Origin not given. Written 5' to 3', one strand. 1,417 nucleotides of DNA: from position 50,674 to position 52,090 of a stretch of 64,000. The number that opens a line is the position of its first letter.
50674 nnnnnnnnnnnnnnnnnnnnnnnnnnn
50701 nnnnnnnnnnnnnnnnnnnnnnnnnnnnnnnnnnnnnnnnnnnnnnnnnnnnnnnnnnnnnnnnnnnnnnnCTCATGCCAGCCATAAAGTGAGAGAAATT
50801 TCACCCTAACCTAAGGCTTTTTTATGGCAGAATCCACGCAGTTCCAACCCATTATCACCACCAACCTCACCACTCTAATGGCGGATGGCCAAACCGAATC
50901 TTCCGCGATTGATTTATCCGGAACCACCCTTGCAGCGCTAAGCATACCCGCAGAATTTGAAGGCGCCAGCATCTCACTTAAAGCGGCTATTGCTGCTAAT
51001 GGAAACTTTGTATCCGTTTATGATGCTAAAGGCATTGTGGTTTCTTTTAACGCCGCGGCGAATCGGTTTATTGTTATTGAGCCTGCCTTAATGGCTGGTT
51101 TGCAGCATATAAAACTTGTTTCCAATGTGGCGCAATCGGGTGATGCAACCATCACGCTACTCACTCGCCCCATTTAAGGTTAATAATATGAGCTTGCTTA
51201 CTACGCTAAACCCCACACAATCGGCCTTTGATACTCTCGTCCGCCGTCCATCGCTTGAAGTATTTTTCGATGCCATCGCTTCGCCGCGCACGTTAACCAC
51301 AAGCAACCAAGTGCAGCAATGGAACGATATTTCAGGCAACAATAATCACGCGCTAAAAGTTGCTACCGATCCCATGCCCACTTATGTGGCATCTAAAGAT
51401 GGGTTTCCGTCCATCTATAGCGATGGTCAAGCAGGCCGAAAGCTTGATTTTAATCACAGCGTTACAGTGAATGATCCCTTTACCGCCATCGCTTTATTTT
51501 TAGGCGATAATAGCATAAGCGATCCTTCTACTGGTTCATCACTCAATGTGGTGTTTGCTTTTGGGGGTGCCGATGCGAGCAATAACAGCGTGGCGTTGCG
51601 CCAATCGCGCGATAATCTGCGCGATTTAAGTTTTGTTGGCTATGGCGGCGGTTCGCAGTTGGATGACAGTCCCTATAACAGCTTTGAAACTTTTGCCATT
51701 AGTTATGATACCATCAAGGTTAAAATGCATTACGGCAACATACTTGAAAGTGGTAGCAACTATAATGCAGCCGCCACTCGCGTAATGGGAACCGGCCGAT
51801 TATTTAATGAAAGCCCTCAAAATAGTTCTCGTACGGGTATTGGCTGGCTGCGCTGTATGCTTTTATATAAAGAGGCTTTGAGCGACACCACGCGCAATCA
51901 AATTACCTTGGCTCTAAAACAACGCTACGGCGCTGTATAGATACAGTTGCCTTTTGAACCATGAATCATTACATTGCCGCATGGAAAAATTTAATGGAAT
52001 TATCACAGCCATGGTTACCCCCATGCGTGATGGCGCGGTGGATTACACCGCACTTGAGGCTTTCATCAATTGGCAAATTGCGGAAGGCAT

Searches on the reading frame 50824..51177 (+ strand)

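Call 3: search_protein_families(library=pfam, proteins=[window:50824-51177:+], max_evalue=0.01)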
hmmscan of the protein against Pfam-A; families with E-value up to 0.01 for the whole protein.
window:50824-51177:+ (117 aa): 0 families

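Call 4: search_protein_families(library=ncbifam, proteins=[window:50824-51177:+], max_evalue=0.01)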
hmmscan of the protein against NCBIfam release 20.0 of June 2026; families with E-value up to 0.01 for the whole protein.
window:50824-51177:+ (117 aa): 0 families

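Call 49: search_protein_families(library=pfam, proteins=[window:50824-51177:+], max_evalue=10)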
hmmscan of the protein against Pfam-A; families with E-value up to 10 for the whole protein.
window:50824-51177:+ (117 aa): 1 family
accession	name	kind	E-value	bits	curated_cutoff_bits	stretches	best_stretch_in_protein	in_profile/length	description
PF00989.32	PAS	-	0.16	12.4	22.6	1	53-83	4-34/113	PAS fold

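Call 60: search_protein_families(library=phrogs, proteins=[window:50824-51177:+], max_evalue=0.1)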
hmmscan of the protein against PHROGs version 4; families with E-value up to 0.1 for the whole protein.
window:50824-51177:+ (117 aa): 1 family
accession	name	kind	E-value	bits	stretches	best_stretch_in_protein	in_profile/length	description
phrog_32117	-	unknown function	0.008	16.5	1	8-81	229-299/430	-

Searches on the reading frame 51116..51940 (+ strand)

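Call 3: search_protein_families(library=pfam, proteins=[window:51116-51940:+], max_evalue=0.01)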
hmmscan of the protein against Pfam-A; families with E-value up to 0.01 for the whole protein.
window:51116-51940:+ (274 aa): 0 families

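Call 4: search_protein_families(library=ncbifam, proteins=[window:51116-51940:+], max_evalue=0.01)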
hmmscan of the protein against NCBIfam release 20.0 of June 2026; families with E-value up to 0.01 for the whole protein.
window:51116-51940:+ (274 aa): 0 families

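Call 49: search_protein_families(library=pfam, proteins=[window:51188-51940:+], max_evalue=10)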
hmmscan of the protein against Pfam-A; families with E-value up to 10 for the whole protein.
window:51188-51940:+ (250 aa): 0 families

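Call 60: search_protein_families(library=phrogs, proteins=[window:51188-51940:+], max_evalue=0.1)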
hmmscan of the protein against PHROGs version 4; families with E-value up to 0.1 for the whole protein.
window:51188-51940:+ (250 aa): 1 family
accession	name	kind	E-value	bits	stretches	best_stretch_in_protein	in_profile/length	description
phrog_10356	-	head and packaging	0.00026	20.3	1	21-133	386-493/852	virion structural protein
